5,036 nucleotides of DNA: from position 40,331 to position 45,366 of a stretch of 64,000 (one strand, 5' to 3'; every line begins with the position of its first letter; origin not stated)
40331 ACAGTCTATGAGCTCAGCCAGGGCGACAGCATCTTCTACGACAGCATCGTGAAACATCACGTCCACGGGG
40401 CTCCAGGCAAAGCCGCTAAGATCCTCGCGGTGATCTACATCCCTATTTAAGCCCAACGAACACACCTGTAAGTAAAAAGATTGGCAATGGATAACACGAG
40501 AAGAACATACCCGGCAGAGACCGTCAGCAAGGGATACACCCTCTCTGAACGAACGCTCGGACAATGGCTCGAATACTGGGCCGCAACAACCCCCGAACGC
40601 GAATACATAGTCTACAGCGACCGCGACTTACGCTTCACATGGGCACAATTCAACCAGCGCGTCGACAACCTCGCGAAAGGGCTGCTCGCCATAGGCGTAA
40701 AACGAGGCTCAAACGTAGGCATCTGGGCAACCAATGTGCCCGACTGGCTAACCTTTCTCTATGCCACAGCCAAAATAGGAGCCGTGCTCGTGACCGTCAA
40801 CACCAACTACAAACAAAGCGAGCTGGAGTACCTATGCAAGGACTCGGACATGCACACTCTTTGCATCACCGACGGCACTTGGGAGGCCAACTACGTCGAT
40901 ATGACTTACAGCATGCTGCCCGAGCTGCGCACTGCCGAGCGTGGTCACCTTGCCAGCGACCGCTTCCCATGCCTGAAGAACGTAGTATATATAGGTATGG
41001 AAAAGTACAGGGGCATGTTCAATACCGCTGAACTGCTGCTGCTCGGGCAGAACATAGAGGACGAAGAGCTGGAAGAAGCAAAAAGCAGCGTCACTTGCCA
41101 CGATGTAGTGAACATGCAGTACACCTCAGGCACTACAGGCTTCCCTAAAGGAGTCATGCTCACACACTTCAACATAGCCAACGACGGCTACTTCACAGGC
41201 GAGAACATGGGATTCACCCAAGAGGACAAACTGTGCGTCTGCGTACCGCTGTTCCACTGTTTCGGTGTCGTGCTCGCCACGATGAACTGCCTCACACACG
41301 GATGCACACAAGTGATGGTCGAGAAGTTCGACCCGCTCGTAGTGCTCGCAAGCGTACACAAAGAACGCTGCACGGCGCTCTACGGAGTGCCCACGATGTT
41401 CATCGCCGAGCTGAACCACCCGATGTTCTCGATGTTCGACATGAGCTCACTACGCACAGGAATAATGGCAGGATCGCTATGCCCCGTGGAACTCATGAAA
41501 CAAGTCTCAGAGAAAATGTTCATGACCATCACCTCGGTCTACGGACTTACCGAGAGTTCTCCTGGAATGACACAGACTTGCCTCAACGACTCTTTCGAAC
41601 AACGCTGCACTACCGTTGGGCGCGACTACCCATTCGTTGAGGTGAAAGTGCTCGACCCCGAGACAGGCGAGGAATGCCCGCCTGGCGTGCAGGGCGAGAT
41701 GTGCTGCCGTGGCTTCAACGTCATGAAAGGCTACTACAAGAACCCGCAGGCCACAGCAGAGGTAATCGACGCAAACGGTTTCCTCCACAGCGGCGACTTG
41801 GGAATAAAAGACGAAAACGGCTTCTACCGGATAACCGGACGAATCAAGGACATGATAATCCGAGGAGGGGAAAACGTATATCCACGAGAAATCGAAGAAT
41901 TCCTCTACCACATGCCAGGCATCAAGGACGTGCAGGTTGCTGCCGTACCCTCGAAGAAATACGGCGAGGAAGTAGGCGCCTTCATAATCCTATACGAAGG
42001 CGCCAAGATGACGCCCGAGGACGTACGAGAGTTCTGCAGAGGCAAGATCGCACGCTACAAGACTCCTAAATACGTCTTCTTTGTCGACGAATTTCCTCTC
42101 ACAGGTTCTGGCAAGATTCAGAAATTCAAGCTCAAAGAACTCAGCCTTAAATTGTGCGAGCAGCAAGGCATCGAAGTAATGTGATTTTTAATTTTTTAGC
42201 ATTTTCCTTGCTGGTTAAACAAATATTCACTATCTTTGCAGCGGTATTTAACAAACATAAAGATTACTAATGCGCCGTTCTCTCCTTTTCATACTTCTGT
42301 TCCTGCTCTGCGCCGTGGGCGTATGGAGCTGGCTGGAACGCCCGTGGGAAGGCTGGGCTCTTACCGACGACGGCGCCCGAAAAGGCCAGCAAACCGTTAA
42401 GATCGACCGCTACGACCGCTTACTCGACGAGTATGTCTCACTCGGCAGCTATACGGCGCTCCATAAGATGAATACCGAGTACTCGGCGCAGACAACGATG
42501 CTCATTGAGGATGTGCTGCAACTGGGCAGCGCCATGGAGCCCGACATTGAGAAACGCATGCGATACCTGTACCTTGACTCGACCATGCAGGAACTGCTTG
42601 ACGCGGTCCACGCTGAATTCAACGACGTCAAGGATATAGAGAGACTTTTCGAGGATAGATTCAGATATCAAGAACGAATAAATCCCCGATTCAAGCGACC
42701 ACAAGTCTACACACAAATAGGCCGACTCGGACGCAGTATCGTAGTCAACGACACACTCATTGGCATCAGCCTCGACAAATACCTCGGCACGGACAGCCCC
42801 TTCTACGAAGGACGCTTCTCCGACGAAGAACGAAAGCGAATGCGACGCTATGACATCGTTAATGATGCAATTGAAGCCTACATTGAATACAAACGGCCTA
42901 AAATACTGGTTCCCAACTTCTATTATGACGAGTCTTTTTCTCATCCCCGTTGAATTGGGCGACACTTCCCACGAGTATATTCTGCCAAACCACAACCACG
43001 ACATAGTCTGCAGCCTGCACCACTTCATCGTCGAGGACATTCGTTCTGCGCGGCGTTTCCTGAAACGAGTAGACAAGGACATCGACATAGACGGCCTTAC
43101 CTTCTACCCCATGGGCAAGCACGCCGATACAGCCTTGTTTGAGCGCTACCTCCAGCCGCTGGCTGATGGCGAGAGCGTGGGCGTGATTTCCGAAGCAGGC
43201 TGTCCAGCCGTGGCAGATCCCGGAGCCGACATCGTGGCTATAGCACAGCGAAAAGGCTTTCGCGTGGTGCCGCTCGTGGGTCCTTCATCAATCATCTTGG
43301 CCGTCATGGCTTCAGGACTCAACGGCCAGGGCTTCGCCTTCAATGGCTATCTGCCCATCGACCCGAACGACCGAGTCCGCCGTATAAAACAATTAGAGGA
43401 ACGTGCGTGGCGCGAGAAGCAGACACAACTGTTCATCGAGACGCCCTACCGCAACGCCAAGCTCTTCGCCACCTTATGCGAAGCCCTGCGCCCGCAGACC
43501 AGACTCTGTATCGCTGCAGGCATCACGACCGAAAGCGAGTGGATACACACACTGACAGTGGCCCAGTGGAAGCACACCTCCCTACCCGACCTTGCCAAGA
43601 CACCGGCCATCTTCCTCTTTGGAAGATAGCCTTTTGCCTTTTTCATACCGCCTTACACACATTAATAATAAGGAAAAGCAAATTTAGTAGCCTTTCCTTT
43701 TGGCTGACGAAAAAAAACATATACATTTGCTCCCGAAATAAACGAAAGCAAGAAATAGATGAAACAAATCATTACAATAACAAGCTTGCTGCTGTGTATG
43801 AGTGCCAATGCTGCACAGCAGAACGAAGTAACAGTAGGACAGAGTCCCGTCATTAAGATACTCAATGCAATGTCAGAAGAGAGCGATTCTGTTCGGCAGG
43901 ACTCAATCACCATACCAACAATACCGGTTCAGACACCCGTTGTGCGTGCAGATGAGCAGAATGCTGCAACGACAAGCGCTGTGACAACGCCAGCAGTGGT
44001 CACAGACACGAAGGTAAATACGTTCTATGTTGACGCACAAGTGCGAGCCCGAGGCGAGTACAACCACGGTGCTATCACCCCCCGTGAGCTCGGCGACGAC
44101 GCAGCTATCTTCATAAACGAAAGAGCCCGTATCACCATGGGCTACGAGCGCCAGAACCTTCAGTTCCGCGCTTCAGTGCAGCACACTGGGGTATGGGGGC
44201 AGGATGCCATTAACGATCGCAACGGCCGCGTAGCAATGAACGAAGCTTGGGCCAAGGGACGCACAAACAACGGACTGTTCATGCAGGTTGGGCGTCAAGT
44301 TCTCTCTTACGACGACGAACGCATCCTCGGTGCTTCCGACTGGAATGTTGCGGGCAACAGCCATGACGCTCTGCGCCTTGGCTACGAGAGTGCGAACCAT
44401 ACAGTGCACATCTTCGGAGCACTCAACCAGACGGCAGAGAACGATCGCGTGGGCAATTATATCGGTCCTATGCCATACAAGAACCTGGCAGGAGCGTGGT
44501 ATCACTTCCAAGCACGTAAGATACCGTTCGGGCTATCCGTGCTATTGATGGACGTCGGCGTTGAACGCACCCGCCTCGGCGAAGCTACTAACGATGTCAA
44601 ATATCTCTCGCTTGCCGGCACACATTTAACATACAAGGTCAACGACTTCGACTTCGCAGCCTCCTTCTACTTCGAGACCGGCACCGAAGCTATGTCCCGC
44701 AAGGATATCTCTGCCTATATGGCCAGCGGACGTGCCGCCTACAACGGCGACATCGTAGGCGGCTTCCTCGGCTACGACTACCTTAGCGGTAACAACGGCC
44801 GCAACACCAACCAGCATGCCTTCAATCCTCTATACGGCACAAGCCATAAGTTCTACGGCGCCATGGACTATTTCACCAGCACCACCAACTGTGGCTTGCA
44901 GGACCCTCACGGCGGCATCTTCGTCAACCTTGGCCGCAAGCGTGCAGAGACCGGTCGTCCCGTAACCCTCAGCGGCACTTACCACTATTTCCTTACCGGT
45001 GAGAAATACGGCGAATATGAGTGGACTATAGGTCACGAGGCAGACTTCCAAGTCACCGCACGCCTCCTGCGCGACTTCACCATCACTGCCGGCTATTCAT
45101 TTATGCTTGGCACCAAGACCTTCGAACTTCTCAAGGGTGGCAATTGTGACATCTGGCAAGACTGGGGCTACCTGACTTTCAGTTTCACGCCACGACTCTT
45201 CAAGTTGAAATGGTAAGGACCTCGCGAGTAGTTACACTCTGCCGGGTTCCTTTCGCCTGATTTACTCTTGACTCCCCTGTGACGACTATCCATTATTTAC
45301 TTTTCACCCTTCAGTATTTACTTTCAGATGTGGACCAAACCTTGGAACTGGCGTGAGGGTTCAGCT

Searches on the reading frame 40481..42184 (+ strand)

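Call 54: search_protein_families(library=pfam, proteins=[window:40481-42184:+], max_evalue=0.00001)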
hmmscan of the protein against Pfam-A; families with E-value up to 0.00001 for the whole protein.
window:40481-42184:+ (567 aa): 2 families
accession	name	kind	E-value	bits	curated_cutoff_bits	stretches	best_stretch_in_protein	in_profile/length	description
PF00501.34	AMP-binding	-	2e-93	313.7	29.9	1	31-419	2-384/384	AMP-binding enzyme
PF13193.12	AMP-binding_C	-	2.6e-16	60.7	24.5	1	470-545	1-76/76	AMP-binding enzyme C-terminal domain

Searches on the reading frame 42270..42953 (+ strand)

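Call 54: search_protein_families(library=pfam, proteins=[window:42270-42953:+], max_evalue=0.00001)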
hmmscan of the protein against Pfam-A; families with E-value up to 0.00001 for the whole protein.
window:42270-42953:+ (227 aa): 1 family
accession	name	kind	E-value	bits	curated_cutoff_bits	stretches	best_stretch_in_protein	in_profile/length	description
PF25594.1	GldB_lipo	-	1.9e-30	107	27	1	40-209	12-177/309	Gliding motility protein GldB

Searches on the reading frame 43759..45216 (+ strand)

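Call 54: search_protein_families(library=pfam, proteins=[window:43759-45216:+], max_evalue=0.00001)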
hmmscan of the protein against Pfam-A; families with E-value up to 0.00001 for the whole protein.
window:43759-45216:+ (485 aa): 1 family
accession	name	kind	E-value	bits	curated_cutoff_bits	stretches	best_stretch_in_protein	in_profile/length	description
PF13372.12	Alginate_exp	-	6.4e-07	28.9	25.2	1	92-211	6-132/395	Alginate export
